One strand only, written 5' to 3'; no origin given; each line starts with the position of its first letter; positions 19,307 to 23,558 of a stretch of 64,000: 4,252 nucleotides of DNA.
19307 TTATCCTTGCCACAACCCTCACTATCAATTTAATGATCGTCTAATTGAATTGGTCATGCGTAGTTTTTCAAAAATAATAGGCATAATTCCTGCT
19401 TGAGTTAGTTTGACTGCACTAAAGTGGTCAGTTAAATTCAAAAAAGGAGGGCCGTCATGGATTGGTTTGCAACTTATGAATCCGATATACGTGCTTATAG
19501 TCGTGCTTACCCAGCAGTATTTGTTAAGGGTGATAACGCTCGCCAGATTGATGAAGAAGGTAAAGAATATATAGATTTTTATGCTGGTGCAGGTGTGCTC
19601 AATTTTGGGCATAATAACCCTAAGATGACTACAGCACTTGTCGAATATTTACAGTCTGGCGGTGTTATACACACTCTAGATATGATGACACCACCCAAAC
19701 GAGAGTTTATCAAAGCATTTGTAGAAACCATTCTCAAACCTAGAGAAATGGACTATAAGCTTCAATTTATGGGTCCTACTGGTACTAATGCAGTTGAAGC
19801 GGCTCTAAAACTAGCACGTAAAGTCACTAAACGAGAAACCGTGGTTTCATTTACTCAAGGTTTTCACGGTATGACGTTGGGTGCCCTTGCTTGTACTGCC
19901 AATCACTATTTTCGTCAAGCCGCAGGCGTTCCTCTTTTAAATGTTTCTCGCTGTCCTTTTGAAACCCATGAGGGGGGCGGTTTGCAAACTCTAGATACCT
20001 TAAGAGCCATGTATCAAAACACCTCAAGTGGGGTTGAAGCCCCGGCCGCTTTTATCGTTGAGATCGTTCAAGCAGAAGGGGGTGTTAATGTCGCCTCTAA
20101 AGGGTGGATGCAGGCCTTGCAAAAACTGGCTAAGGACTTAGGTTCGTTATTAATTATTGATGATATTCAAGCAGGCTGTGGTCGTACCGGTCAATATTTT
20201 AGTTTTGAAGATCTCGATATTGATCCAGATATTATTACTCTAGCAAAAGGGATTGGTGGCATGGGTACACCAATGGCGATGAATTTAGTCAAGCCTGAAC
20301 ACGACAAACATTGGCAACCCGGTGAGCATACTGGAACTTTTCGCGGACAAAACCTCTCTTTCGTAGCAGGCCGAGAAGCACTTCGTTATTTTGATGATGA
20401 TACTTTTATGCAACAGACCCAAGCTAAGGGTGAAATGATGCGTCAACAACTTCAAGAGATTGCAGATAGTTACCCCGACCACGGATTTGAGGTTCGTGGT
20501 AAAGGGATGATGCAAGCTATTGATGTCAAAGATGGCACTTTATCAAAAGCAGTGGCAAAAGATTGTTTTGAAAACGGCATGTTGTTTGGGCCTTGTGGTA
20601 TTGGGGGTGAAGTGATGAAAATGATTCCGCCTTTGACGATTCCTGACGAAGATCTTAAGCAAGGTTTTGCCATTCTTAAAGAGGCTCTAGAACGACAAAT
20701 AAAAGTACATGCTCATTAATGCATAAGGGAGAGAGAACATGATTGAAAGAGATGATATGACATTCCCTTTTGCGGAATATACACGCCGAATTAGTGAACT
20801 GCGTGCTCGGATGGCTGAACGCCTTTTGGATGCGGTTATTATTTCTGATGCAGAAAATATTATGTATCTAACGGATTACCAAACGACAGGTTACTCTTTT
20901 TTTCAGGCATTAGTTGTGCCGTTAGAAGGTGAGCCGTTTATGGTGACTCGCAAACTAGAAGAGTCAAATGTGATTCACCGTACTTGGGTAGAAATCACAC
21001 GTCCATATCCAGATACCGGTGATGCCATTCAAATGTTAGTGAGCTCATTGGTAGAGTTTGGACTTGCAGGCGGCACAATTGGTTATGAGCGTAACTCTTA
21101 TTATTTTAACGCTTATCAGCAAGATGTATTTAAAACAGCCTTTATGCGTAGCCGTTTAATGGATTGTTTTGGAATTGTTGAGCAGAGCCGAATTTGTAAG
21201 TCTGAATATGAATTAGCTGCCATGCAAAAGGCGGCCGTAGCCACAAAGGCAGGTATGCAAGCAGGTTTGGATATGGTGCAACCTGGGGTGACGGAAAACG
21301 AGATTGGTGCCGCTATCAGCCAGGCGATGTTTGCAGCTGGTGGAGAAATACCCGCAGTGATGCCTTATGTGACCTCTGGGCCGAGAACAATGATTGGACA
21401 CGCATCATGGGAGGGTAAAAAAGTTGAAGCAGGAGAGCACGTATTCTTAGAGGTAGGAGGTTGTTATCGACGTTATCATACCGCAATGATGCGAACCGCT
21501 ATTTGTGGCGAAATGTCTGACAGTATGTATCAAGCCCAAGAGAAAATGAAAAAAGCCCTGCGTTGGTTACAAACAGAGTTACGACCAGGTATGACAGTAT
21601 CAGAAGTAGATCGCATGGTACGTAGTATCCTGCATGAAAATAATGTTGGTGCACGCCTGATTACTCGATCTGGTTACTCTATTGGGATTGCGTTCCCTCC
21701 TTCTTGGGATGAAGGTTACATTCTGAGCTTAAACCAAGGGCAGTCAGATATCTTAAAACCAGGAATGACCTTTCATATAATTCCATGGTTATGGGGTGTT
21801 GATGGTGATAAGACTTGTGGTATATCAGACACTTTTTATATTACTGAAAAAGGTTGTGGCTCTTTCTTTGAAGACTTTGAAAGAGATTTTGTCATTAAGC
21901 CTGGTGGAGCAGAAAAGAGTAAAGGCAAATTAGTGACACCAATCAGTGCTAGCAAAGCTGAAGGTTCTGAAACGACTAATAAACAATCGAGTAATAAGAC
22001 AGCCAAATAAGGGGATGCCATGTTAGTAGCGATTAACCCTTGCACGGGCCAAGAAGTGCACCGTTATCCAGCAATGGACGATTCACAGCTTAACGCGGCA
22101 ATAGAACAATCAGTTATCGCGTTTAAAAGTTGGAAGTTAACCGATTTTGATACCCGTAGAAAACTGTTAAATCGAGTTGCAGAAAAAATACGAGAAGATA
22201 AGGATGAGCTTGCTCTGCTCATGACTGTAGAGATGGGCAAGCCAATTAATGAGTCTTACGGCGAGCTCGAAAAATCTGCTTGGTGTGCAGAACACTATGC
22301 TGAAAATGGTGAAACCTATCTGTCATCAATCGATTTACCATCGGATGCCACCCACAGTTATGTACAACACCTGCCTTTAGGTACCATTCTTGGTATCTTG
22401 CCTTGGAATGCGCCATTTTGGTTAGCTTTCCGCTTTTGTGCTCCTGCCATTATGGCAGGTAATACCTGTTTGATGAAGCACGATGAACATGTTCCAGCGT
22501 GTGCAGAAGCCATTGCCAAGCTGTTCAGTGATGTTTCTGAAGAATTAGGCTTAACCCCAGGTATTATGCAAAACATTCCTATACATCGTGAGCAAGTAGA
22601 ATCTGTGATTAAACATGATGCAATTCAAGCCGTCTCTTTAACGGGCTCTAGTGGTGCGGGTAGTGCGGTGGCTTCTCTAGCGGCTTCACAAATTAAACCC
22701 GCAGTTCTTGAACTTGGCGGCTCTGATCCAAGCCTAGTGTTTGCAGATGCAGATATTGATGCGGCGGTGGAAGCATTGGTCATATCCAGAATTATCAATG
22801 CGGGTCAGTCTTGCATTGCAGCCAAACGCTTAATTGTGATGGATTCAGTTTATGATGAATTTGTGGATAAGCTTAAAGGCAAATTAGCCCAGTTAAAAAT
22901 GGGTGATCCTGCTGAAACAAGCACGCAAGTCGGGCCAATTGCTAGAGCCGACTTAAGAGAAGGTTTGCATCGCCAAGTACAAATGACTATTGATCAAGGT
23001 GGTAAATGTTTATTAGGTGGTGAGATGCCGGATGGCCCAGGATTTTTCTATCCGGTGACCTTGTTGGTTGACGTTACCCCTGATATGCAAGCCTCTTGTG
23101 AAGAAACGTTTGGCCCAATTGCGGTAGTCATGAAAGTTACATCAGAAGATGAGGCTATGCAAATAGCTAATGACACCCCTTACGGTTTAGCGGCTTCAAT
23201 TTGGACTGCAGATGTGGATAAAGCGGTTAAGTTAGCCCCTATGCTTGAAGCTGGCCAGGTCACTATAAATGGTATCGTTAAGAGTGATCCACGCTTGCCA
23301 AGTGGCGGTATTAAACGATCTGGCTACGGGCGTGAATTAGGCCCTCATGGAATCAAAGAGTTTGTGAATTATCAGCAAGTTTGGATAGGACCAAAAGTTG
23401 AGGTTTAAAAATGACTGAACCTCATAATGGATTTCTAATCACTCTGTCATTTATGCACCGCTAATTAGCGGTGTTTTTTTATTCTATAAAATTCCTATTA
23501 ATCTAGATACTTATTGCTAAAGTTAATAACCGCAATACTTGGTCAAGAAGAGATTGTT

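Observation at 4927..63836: Hyper-abundant GC-rich palindrome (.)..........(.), a HIP1/uptake-sequence-like genomic word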

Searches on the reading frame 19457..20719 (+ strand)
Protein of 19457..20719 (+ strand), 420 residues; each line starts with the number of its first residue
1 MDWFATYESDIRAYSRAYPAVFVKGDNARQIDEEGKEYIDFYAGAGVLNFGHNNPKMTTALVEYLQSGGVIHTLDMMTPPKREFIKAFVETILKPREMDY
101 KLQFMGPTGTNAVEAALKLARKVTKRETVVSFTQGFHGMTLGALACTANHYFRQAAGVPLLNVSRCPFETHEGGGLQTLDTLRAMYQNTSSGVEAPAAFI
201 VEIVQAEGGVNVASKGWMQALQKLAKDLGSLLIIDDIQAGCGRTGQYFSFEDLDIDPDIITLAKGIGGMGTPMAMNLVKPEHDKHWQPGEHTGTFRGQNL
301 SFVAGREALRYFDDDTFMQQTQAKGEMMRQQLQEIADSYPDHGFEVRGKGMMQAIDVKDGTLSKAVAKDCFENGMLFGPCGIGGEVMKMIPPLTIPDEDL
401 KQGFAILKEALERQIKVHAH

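Call 35: search_protein_families(library=pfam, proteins=[window:19457-20719:+])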
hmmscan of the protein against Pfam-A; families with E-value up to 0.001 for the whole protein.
window:19457-20719:+ (420 aa): 1 family
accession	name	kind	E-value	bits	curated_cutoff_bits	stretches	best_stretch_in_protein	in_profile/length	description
PF00202.27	Aminotran_3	-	3.4e-82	276.7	30.5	1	18-411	9-403/403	Aminotransferase class-III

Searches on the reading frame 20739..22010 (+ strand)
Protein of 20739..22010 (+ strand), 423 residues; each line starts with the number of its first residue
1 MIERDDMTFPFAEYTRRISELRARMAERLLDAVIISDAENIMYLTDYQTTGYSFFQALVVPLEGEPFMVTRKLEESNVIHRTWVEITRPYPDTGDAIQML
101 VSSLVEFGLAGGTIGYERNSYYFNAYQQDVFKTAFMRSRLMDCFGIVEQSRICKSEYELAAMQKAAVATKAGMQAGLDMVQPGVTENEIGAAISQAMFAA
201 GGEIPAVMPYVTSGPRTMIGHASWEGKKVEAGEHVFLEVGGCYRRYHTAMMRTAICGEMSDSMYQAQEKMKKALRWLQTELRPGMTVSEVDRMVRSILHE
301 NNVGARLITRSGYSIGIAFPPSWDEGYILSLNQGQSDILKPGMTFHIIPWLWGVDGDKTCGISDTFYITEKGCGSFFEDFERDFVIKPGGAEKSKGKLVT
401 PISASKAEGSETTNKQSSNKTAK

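Call 35: search_protein_families(library=pfam, proteins=[window:20739-22010:+])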
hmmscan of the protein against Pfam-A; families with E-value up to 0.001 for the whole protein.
window:20739-22010:+ (423 aa): 2 families
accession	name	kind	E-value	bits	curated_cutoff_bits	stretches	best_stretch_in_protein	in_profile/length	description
PF00557.29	Peptidase_M24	-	3.3e-36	125.4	23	1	161-370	2-208/208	Metallopeptidase family M24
PF01321.24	Creatinase_N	-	1.6e-15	58.2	22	1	17-153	1-128/128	Creatinase/Prolidase N-terminal domain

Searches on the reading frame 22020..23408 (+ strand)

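Call 35: search_protein_families(library=pfam, proteins=[window:22020-23408:+])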
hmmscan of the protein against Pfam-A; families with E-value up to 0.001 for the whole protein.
window:22020-23408:+ (462 aa): 3 families
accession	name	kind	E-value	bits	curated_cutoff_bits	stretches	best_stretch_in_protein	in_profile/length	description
PF00171.27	Aldedh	-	1.2e-135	453.1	23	1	4-454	11-461/461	Aldehyde dehydrogenase family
PF05893.19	LuxC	-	3.3e-09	36.5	21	1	104-298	73-268/401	Acyl-CoA reductase (LuxC)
PF07368.16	DUF1487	-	0.00028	20.8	23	0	239-293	9-61/215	Protein of unknown function (DUF1487)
